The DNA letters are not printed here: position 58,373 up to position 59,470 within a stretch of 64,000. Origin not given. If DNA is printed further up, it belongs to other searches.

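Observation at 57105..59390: Divergent J-domain membrane protein and vWA protein pair bracketed by two copies of a 47-nt terminator hairpin repeat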

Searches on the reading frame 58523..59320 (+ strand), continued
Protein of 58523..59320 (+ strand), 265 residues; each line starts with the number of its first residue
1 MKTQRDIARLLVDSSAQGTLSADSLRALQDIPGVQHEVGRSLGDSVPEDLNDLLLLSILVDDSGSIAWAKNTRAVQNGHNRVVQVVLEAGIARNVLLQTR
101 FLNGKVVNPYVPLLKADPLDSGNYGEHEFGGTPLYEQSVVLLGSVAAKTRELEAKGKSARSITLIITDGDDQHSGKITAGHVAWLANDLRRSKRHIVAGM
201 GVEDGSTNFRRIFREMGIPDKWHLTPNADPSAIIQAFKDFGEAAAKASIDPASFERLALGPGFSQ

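Call 30: search_protein_families(library=ncbifam, proteins=[L008:2111-2917:+, L008:2922-4793:+, L008:4831-5895:+, L008:6001-6804:+, L010:860-2797:+, L010:3006-4112:+, L010:5303-6343:+], max_evalue=0.01)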
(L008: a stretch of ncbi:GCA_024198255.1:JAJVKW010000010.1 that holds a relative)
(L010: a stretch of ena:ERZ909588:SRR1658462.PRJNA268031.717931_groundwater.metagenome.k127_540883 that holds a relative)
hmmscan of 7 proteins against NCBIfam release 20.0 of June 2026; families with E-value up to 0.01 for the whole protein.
L008:2111-2917:+ (268 aa): 0 families

L008:2922-4793:+ (623 aa): 2 families
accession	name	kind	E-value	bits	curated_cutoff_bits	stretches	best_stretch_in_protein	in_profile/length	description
NF038150.1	lanthi_synth_IV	equivalog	2.8e-09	35.9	650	1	106-239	279-408/851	class IV lanthionine synthetase LanL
NF038151.1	lanthi_synth_III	equivalog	0.00018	20.1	575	1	123-168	336-381/833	class III lanthionine synthetase LanKC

L008:4831-5895:+ (354 aa): 1 family
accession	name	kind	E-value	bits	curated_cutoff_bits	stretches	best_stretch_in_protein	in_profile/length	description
NF008623.0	PRK11609.1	equivalog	9e-05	22.4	174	0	55-114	5-58/213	bifunctional nicotinamidase/pyrazinamidase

L008:6001-6804:+ (267 aa): 0 families

L010:860-2797:+ (645 aa): 1 family
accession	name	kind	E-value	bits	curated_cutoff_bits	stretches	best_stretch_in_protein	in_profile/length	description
NF002475.0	PRK01723.1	equivalog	0.0057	15.7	142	0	135-177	147-189/241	3-deoxy-D-manno-octulosonic acid kinase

L010:3006-4112:+ (368 aa): 1 family
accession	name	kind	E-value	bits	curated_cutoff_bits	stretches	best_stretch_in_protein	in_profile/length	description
NF008623.0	PRK11609.1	equivalog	0.00031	20.6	174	0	47-94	3-48/213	bifunctional nicotinamidase/pyrazinamidase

L010:5303-6343:+ (346 aa): 1 family
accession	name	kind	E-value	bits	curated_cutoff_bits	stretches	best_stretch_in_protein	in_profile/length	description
TIGR03843.1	TIGR03843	hypoth_equivalog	6.3e-13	48.7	172.4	1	115-297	53-231/253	SCO1664 family protein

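Call 32: search_solved_structures(query=A1, max_evalue=1, show_alignments=2)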
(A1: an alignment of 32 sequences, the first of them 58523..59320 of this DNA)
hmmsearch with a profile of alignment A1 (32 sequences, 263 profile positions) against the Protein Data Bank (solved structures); distinct sequences matched with E-value up to 1: 0.

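Call 43: predict_structure(alignment_id=A2)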
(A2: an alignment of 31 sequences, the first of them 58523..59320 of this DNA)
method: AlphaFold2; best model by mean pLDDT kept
length: 265 residues; sequences in the alignment: 31
mean_pLDDT: 92.5   pTM: 0.92
mean pLDDT of the five models: 92.5, 90.4, 87.0, 84.4, 83.1
residues with pLDDT >= 90: 214; 70-90: 42; 50-70: 9; < 50: 0
segments of 3 or more residues with pLDDT < 50: none
pLDDT, mean of each block of 10 residues (from residue 1): 86 94 97 95 90 96 87 95 95 95 94 96 74 92 98 95 94 91 98 95 85 97 92 95 93 93 78
secondary structure, 60 per line:
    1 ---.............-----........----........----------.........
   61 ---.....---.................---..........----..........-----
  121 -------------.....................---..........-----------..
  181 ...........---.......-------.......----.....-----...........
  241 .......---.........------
elements in order: H4-16 H22-29 H34-41 E52-60 H64-68 H72-88 E95-101 E106-112 H134-154 E158-167 H179-191 E195-201 H209-215 H230-247 H251-259

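Call 47: fold_search(model_id=the predicted structure, library=pdb)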
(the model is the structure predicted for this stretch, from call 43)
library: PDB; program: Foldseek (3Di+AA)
matches with E <= 10: 1156; with E <= 0.001: 47
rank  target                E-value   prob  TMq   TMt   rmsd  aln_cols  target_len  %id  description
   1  8fzu_A                4.8e-06  1.00  0.47  0.48  11.8       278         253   15  The von Willebrand factor A domain of human capillary morphogenesis gene II, flexibly fused to the 1TEL crystallizatio (released 2023-07-19)
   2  4cnb_A                1.0e-05  1.00  0.48  0.34   5.0       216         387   14  Structure of proximal thread matrix protein 1 (PTMP1) from the mussel byssus - Crystal form 2 (released 2014-03-12)
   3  2i6q_A                1.6e-05  1.00  0.49  0.28   4.6       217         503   19  Complement component C2a (released 2006-10-17)
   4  9qh8_G                2.2e-05  1.00  0.43  0.45  13.1       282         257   15  reduced NorQ-NorD VWA domain complex from Paracoccus denitrificans (released 2026-03-25)
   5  8ql1_C                2.2e-05  1.00  0.36  0.38  15.5       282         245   14  Crystal structure of the human MDN1-MIDAS/NLE1-UBL complex (released 2025-04-09)
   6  6qtb_A                2.5e-05  1.00  0.43  0.45  14.6       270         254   13  Crystal structure of Rea1-MIDAS/Ytm1-UBL complex from Chaetomium thermophilum (released 2019-08-07)
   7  6qtb_D                4.0e-05  1.00  0.41  0.43  14.8       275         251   13  Crystal structure of Rea1-MIDAS/Ytm1-UBL complex from Chaetomium thermophilum (released 2019-08-07)
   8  6fpy_B                4.2e-05  1.00  0.46  0.23   6.8       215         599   15  Inter-alpha-inhibitor heavy chain 1, wild type (released 2019-02-27)
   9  2odq_A                4.7e-05  1.00  0.49  0.29   4.6       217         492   19  Complement component C2a, the catalytic fragment of C3- and C5-convertase of human complement (released 2007-02-06)
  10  6qt8                  5.0e-05  1.00  0.43  0.40  15.7       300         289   14  Crystal structure of Rea1-MIDAS domain from Chaetomium thermophilum (released 2019-08-07)
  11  6m48_B                6.9e-05  1.00  0.50  0.18   7.3       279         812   13  Crystal structure of pilus adhesin, SpaC from Lactobacillus rhamnosus GG - P21212 form (released 2020-07-29)
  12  1mf7                  7.7e-05  1.00  0.44  0.58   5.5       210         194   16  INTEGRIN ALPHA M I DOMAIN (released 2003-05-20)
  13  4cn8                  8.6e-05  1.00  0.44  0.32   6.0       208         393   16  Structure of proximal thread matrix protein 1 (PTMP1) from the mussel byssus (released 2014-03-12)
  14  6fpy_A                9.1e-05  1.00  0.46  0.22   7.1       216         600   14  Inter-alpha-inhibitor heavy chain 1, wild type (released 2019-02-27)
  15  4cnb_B                9.6e-05  1.00  0.46  0.33   5.4       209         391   16  Structure of proximal thread matrix protein 1 (PTMP1) from the mussel byssus - Crystal form 2 (released 2014-03-12)
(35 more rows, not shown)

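Call 55: find_encoding_contigs(protein=P0007, flank=6000, max_places=1)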
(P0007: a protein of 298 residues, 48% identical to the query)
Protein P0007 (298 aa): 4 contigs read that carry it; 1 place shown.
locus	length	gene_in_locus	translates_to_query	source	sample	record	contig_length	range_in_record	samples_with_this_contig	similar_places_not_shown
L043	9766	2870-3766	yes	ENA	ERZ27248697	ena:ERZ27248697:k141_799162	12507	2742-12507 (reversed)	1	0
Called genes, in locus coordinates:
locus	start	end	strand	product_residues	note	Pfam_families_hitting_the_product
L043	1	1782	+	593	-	?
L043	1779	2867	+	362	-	PF00857:Isochorismatase (faint)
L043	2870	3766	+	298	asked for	-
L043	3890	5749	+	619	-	PF05576:Peptidase_S37, PF05577:Peptidase_S28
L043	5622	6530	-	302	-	PF00027:cNMP_binding, PF13545:HTH_Crp_2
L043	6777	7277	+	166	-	-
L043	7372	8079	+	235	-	PF02463:SMC_N (faint), PF00005:ABC_tran, PF13304:AAA_21 (faint)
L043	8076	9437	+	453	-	PF02321:OEP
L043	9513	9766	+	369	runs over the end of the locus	PF00364:Biotin_lipoyl (faint), PF25919:BSH_CusB (faint), PF25917:BSH_RND, PF25973:BSH_CzcB (weak), PF25984:BSH_YknX, PF25954:Beta-barrel_RND_2 (weak), PF25990:Beta-barrel_YknX, PF26002:Beta-barrel_AprE (faint)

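Call 56: find_encoding_contigs(protein=P0055, flank=6000, max_places=1)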
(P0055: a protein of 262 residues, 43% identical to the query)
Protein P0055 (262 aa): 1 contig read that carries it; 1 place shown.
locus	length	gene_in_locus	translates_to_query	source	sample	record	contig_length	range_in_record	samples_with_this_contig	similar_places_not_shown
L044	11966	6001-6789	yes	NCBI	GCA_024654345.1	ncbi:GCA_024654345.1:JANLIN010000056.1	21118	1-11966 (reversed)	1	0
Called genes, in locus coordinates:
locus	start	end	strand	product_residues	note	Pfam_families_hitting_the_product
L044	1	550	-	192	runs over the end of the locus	-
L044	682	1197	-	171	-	-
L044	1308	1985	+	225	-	PF00293:NUDIX, PF19368:WHD_AraR, PF21906:WHD_NrtR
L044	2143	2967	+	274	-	PF13672:PP2C_2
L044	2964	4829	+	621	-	-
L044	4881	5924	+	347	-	-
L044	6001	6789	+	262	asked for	-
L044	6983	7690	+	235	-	PF00857:Isochorismatase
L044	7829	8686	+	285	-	-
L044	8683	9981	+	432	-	PF17767:NAPRTase_N, PF04095:NAPRTase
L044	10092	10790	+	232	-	-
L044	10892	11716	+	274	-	-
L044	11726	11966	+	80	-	PF00795:CN_hydrolase (weak)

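Call 57: find_encoding_contigs(protein=P0016, flank=6000, max_places=1)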
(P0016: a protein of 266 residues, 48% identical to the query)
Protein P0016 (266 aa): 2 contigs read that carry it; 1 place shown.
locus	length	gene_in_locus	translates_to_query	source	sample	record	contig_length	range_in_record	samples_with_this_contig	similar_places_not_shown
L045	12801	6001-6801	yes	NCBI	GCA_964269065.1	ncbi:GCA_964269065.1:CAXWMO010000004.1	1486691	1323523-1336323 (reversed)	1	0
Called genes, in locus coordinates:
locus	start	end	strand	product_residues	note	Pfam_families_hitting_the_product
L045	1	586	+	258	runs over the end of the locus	PF00293:NUDIX, PF19368:WHD_AraR, PF21906:WHD_NrtR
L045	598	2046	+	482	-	-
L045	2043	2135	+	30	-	-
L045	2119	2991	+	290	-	PF13672:PP2C_2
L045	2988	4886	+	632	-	-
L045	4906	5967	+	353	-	PF00857:Isochorismatase (faint)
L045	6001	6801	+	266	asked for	-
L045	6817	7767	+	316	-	PF06626:DUF1152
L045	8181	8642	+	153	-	PF00430:ATP-synt_B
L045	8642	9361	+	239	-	PF00430:ATP-synt_B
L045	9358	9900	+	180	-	PF00213:OSCP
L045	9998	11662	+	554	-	PF02874:ATP-synt_ab_N, PF00006:ATP-synt_ab, PF00306:ATP-synt_ab_C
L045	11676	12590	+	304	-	PF00231:ATP-synt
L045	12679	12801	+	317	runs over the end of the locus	-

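Call 58: find_encoding_contigs(protein=P0022, flank=6000, max_places=1)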
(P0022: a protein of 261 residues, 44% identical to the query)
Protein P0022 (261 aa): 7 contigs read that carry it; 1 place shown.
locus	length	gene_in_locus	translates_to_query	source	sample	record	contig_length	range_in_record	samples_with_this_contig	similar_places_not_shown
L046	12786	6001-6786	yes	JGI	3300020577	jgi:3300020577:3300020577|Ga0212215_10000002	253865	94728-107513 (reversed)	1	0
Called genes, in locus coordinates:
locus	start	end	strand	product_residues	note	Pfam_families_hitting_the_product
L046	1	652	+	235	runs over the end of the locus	-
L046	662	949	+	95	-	-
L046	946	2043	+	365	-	PF13177:DNA_pol3_delta2, PF00004:AAA, PF21960:RCF1-5-like_lid (faint)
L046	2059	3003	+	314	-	PF00149:Metallophos, PF12850:Metallophos_2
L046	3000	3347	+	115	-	-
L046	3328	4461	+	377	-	PF01807:Zn_ribbon_DnaG (weak)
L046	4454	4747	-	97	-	-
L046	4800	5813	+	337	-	-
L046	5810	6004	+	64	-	-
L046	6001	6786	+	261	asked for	-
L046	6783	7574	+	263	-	PF13672:PP2C_2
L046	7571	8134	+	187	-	-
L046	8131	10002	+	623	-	PF00069:Pkinase (weak)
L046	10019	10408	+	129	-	-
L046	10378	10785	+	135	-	-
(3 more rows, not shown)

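Call 65: find_related_loci(query=A2, collection=viral_contigs, flank=8000)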
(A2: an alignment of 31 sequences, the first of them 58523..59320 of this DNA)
Query A2 (265 aa) in viral_contigs; peptide patterns used: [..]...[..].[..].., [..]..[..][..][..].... (x = any residue, [..] = any of these).
25 stretches matched a pattern; 12 encode a relative of the query (tblastn E <= 1e-3); 12 distinct loci.
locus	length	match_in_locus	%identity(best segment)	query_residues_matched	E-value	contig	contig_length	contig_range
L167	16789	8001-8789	39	1-264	7e-59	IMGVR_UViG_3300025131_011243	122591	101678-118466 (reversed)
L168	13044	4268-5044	41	2-263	4e-57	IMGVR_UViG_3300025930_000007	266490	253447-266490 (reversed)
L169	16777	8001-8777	41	2-263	4e-57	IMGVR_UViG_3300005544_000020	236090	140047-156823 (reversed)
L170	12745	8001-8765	43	7-263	2e-56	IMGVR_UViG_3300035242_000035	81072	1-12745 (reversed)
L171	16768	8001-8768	39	6-263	7e-56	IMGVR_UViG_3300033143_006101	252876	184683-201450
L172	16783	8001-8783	38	1-263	1e-55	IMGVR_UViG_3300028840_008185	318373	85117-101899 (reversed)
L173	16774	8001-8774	40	5-263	8e-55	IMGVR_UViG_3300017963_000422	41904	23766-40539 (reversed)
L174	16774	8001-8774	40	5-263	5e-55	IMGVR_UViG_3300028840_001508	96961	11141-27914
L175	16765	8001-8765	42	8-263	2e-49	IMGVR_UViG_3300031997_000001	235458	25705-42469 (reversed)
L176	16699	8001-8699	39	6-237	4e-42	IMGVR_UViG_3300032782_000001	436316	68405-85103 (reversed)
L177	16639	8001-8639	35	29-248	4e-39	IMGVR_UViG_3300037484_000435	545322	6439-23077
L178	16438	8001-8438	37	107-263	1e-25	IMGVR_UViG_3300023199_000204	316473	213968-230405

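Call 91: search_dna_similar(query=window:58523-59317:+, collection=phages, mode=protein, max_rows=15)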
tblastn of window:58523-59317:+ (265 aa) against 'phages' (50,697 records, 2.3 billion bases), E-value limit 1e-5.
No match.

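Call 92: search_dna_similar(query=window:58523-59317:+, collection=plasmids, mode=protein, max_rows=10)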
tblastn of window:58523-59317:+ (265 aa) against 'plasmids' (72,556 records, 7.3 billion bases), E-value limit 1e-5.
No match.

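Call 99: search_protein_families(library=pfam, proteins=[L007:267-425:+], max_evalue=0.01)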
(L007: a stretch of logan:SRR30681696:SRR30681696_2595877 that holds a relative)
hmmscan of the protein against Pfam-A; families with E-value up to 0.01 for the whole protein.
L007:267-425:+ (52 aa): 1 family
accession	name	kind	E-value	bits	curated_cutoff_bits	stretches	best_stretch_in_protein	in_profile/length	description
PF12773.13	DZR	-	0.0096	16.5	27.3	0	34-51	15-34/45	Double zinc ribbon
